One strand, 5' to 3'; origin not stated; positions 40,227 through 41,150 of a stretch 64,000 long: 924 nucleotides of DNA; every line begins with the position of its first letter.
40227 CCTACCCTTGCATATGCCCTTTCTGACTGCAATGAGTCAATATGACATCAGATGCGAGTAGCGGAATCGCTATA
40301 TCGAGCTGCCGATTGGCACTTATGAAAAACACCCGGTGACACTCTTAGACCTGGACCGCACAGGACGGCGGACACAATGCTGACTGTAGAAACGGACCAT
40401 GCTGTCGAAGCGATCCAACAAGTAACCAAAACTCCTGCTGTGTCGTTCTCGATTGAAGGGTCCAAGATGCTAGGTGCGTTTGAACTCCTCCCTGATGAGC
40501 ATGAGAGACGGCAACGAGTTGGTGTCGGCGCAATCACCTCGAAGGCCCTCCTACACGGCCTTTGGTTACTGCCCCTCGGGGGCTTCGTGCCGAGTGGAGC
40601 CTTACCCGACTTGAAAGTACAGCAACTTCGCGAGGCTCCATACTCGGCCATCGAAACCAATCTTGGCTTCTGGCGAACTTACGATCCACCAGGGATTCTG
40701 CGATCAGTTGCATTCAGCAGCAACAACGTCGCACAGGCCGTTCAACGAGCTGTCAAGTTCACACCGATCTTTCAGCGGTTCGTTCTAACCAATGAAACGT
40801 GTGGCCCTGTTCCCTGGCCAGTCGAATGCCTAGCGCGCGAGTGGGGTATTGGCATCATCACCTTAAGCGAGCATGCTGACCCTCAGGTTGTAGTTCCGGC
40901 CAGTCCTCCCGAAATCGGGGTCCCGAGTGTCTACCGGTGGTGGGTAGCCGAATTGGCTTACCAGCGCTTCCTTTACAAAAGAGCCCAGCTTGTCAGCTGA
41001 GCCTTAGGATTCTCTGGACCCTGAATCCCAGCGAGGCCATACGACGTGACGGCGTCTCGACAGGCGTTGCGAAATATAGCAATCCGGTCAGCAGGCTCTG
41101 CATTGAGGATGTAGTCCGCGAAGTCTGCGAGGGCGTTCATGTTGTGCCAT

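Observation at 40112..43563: Lower-GC islet with a tripartite HigB / HTH-metallopeptidase / unknown-protein operon plus an orphan ORF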

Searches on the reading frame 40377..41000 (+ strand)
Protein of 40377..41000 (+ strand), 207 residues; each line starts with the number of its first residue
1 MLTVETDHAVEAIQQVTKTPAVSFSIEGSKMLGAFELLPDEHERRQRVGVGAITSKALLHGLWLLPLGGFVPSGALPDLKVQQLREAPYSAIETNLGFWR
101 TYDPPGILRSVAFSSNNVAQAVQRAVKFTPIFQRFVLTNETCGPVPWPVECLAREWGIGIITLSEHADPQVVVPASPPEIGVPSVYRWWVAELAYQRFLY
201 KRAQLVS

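Call 3: search_protein_families(library=pfam, proteins=[window:40377-41000:+], max_evalue=1)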
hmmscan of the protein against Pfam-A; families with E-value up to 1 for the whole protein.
window:40377-41000:+ (207 aa): 0 families

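Call 4: search_protein_families(library=padloc, proteins=[window:40377-41000:+], max_evalue=1)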
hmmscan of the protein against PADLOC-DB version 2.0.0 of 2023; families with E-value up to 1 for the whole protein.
window:40377-41000:+ (207 aa): 0 families

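Call 5: search_protein_families(library=ncbifam, proteins=[window:40377-41000:+], max_evalue=1)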
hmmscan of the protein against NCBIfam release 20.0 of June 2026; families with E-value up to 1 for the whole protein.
window:40377-41000:+ (207 aa): 0 families

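Call 7: search_protein_families(library=phrogs, proteins=[window:40377-41000:+], max_evalue=1)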
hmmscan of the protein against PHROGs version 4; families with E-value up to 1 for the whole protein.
window:40377-41000:+ (207 aa): 0 families

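Call 19: find_homologous_proteins(query=window:40377-41000:+, max_evalue=0.001)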
Query window:40377-41000:+ (207 aa): 101 proteins with E <= 0.001 among 299 candidates.
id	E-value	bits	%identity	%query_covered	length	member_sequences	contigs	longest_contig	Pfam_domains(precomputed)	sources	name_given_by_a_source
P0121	2.0e-130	451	97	100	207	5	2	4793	-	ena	-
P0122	5.2e-101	355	76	100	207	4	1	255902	-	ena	-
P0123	2.4e-99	349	73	100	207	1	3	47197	-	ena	-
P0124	7.1e-99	348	72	100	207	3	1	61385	-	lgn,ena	-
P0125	1.4e-98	347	74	100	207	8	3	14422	-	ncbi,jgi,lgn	-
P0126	3.4e-98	345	73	100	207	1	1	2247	-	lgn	-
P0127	9.3e-96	337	71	100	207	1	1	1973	-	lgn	-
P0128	1.1e-94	334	71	97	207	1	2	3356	-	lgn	-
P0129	1.6e-94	333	72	100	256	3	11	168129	-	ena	-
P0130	5.3e-94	332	72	97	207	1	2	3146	-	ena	-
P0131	1.2e-91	324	70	100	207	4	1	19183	-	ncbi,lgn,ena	-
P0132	2.8e-78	280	62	100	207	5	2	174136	-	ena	-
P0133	6.0e-77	276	63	100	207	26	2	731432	-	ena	-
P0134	7.7e-77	276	62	98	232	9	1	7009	-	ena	-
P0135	2.0e-76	274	62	100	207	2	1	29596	-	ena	-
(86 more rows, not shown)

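Call 28: search_solved_structures(query=A2, max_evalue=10)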
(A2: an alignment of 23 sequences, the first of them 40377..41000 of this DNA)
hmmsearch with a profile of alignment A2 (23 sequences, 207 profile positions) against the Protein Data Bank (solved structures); distinct sequences matched with E-value up to 10: 7.
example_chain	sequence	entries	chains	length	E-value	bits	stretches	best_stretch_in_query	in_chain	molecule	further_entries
2id1_A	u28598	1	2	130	0.39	13.4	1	126-182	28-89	Hypothetical protein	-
3zlp_A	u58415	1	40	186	0.92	12.2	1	76-133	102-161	THIOREDOXIN PEROXIDASE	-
3zl5_A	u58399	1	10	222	1.3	11.7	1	76-133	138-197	PEROXIREDOXIN I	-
3zvj_A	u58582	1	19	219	1.3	11.7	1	76-133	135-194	THIOREDOXIN PEROXIDASE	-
3ztl_A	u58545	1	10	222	1.3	11.7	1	76-133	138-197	THIOREDOXIN PEROXIDASE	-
3vay_A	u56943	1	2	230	1.4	11.6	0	59-91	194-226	HAD-superfamily hydrolase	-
3zvj_D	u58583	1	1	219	2.1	11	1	76-133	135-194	THIOREDOXIN PEROXIDASE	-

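Call 39: predict_structure(alignment_id=A2)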
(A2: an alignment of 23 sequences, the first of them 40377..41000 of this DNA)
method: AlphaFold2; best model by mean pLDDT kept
length: 207 residues; sequences in the alignment: 23
mean_pLDDT: 91.2   pTM: 0.85
mean pLDDT of the five models: 91.2, 90.8, 89.7, 89.3, 87.6
residues with pLDDT >= 90: 168; 70-90: 29; 50-70: 8; < 50: 2
segments of 3 or more residues with pLDDT < 50: none
pLDDT, mean of each block of 10 residues (from residue 1): 68 93 91 95 94 94 92 96 94 96 94 93 94 93 91 98 88 94 85 95 71
secondary structure, 60 per line:
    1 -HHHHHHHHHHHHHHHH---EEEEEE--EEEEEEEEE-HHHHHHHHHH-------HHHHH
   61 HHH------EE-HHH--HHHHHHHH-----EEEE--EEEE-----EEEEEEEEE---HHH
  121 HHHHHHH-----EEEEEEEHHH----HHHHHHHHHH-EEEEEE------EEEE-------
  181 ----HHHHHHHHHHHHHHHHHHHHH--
elements in order: H2-17 E21-26 E29-37 H39-48 H56-63 H78-85 E91-94 E97-100 E106-114 H118-127 E133-139 H147-156 E158-163 E170-173 H185-205

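Call 42: fold_search(model_id=the predicted structure, library=pdb)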
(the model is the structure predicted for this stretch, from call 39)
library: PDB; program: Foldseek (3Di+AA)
matches with E <= 10: 539; with E <= 0.001: 0
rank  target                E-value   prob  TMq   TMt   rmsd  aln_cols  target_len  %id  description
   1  8guh                  1.6e-01  0.13  0.19  0.11  19.1       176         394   12  Serine Palmitoyltransferase from Sphingobacterium multivorum complexed with Tris (released 2023-07-19)
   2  5csa_A                1.7e-01  0.47  0.21  0.06   5.5        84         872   10  Crystal structure of domains BT-BCCP-AC1-AC5 of yeast acetyl-CoA carboxylase (released 2015-10-28)
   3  5bpd_B                1.9e-01  0.11  0.20  0.17  19.1       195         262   10  Structure of TrmBL2, an archaeal chromatin protein, shows a novel mode of DNA binding. (released 2015-09-02)
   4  7tcb_D                2.3e-01  0.33  0.21  0.25  13.9        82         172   15  Crystal Structure of the YaeQ Family Protein VPA0551 from Vibrio parahaemolyticus (released 2022-01-05)
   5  7tcb_A                2.6e-01  0.33  0.21  0.25  14.0        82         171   15  Crystal Structure of the YaeQ Family Protein VPA0551 from Vibrio parahaemolyticus (released 2022-01-05)
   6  5i6f_B                2.8e-01  0.51  0.25  0.06   4.7        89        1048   13  Crystal structure of C-terminal variant 1 of Chaetomium thermophilum acetyl-CoA carboxylase (released 2016-04-20)
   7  5i6g_B                2.8e-01  0.44  0.24  0.06   7.1        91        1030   13  Crystal structure of C-terminal variant 2 of Chaetomium thermophilum acetyl-CoA carboxylase (released 2016-04-20)
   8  3a2b                  2.8e-01  0.06  0.19  0.12  20.5       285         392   12  Crystal Structure of Serine Palmitoyltransferase from Sphingobacterium multivorum with substrate L-serine (released 2009-07-14)
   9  7tcb_B                3.1e-01  0.41  0.22  0.25   9.0        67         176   15  Crystal Structure of the YaeQ Family Protein VPA0551 from Vibrio parahaemolyticus (released 2022-01-05)
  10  7tcb_C                3.5e-01  0.20  0.21  0.25  15.2       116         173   10  Crystal Structure of the YaeQ Family Protein VPA0551 from Vibrio parahaemolyticus (released 2022-01-05)
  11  2g3w_B                3.8e-01  0.08  0.20  0.22  17.0       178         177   13  The Crystal Structure of YaeQ Protein from Xanthomonas axonopodis pv. citri (released 2007-02-27)
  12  5csa_B                4.0e-01  0.09  0.22  0.06  16.1       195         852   12  Crystal structure of domains BT-BCCP-AC1-AC5 of yeast acetyl-CoA carboxylase (released 2015-10-28)
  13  2g3w_A                4.0e-01  0.08  0.16  0.17  11.3       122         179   11  The Crystal Structure of YaeQ Protein from Xanthomonas axonopodis pv. citri (released 2007-02-27)
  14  8k3b                  4.0e-01  0.08  0.22  0.18  19.9       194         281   16  The Pseudomonas aeruginosa RccR protein complexed with KDPG (released 2023-12-20)
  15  8ju9                  4.3e-01  0.08  0.21  0.17  19.6       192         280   17  Molecular mechanism of the one-component regulator RccR on bacterial metabolism and virulence (released 2024-01-17)
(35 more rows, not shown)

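Call 83: search_dna_similar(query=window:40377-41000:+, collection=plasmids, mode=protein, max_evalue=0.1, max_rows=20)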
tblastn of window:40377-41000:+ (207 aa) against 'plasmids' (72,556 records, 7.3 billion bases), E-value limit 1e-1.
Records with a match: 1; places in all: 1; records where one place covers at least 80% of the query: 0.
Best place of each record, by identity: <60% 1.
By first word of the organism name: Streptomyces 1.
By predicted mobility (MOB-suite, as given by PLSDB): non-mobilizable 1.
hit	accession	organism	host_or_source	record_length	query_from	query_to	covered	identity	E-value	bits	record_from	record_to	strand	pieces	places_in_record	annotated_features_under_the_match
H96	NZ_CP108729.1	Streptomyces sp. NBC_00989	-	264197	41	199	77%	31.7%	5e-4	47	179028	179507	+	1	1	hypothetical protein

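Call 85: get_annotated_region(hit=H96, flank=4000)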
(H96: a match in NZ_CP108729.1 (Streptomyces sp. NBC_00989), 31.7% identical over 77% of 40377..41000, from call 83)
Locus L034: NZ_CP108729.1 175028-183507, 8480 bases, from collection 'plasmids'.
description: Streptomyces sp. NBC_00989 plasmid unnamed1, complete sequence
organism: Streptomyces sp. NBC_00989 (NCBI taxid 2903705)
taxonomy: Bacteria; Actinomycetota; Actinomycetes; Kitasatosporales; Streptomycetaceae; Streptomyces; Streptomyces sp. NBC 00989
host: -; source: -; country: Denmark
typing (MOB-suite, as given by PLSDB): non-mobilizable; replicon rep_cluster_43
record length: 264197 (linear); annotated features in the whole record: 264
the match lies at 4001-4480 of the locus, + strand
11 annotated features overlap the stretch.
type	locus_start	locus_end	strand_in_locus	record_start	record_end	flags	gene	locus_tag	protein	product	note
CDS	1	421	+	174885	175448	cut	-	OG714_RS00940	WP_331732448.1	hypothetical protein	-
CDS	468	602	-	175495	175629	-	-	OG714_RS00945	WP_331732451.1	hypothetical protein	-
CDS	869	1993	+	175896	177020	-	dnaN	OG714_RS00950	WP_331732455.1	DNA polymerase III subunit beta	GO:0006260 - DNA replication [Evidence IEA]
CDS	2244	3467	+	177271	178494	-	-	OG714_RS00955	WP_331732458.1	DNA methyltransferase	-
CDS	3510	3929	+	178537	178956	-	-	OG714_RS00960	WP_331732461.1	DUF4326 domain-containing protein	-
CDS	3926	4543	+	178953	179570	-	-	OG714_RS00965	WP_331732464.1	hypothetical protein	-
CDS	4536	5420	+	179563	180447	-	-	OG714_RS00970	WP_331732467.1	phage Gp37/Gp68 family protein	-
CDS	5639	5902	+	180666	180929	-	-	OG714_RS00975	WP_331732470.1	hypothetical protein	-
CDS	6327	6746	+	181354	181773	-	-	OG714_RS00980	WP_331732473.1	hypothetical protein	-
CDS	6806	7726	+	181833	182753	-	-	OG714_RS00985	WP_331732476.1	DUF1643 domain-containing protein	-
CDS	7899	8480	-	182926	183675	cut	-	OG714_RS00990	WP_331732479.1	abortive infection system antitoxin AbiGi family protein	-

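Call 89: search_protein_families(library=pfam, proteins=[L034:3926-4543:+, L034:4536-5420:+, L034:3510-3929:+], max_evalue=0.01)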
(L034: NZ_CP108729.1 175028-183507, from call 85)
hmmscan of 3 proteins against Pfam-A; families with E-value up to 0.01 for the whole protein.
L034:3926-4543:+ (205 aa): 0 families

L034:4536-5420:+ (294 aa): 1 family
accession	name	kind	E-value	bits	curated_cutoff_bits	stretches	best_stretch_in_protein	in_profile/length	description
PF07505.17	DUF5131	-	1.3e-81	274.2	28.9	1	5-287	2-243/243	Protein of unknown function (DUF5131)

L034:3510-3929:+ (139 aa): 1 family
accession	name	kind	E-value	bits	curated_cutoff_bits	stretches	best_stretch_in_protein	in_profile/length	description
PF14216.11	DUF4326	-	1.6e-14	54.8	25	1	18-128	2-81/82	Domain of unknown function (DUF4326)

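Call 94: search_protein_families(library=padloc, proteins=[L034:3926-4543:+, L034:4536-5420:+, L034:3510-3929:+], max_evalue=0.01)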
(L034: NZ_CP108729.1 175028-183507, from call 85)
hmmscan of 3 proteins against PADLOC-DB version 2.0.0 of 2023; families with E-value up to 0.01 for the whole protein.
L034:3926-4543:+ (205 aa): 0 families

L034:4536-5420:+ (294 aa): 2 families
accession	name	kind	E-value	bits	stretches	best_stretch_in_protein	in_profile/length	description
PDLC04569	PDC-M30B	-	6.8e-56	187.5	1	4-289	3-235/241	-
PDLC04639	PDC-M41B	-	7.4e-56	187.2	1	5-289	4-235/241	-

L034:3510-3929:+ (139 aa): 0 families
